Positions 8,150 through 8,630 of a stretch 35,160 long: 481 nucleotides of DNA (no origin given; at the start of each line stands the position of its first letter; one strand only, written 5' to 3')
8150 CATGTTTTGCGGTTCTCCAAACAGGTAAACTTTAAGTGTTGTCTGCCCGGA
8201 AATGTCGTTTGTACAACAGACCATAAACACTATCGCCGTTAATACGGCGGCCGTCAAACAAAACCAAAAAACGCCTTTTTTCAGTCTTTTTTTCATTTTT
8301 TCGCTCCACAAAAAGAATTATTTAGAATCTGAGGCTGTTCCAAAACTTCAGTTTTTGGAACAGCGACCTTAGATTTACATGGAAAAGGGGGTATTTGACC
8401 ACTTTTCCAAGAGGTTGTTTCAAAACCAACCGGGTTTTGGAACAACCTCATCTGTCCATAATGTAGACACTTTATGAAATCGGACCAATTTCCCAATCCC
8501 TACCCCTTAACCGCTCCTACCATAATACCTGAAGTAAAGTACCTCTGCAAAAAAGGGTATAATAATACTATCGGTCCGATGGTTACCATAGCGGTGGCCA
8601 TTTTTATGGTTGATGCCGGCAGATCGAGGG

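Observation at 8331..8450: REP/BIME-like family of palindromic units with co-varying stems and a conserved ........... loop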

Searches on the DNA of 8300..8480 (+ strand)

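Call 44: search_rna_families(source=window, start=8300, end=8480, threshold=evalue, max_evalue=1)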
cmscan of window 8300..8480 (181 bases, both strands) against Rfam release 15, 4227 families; matches with E-value up to 1: 6.
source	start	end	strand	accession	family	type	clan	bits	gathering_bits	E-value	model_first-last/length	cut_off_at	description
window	8408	8452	+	RF01061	mir-548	Gene; miRNA;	-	21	90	0.067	1-84/84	no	mir-548 microRNA precursor family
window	8408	8452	-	RF01061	mir-548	Gene; miRNA;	-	20.4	90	0.1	1-84/84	no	mir-548 microRNA precursor family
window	8412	8450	+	RF03269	mir-5697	Gene; miRNA;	-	18.6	50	0.21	1-59/59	no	mir-5697 microRNA precursor family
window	8337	8443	-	RF04125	MIR9408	Gene; miRNA;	-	17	90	0.56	1-117/117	no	MIR9408 microRNA precursor family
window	8354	8465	+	RF02734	Cgb105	Gene; sRNA;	-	16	163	0.12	1-134/134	no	Corynebacterium sRNA 105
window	8335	8480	+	RF01464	rliA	Gene; sRNA;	-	15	50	0.59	1-188/224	3'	Listeria sRNA rliA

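Call 66: search_dna_similar(query=window:8331-8449:+, collection=plasmids, mode=distant, max_evalue=0.01, max_rows=10)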
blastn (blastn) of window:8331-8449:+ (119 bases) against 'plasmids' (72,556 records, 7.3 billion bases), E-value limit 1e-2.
No match.
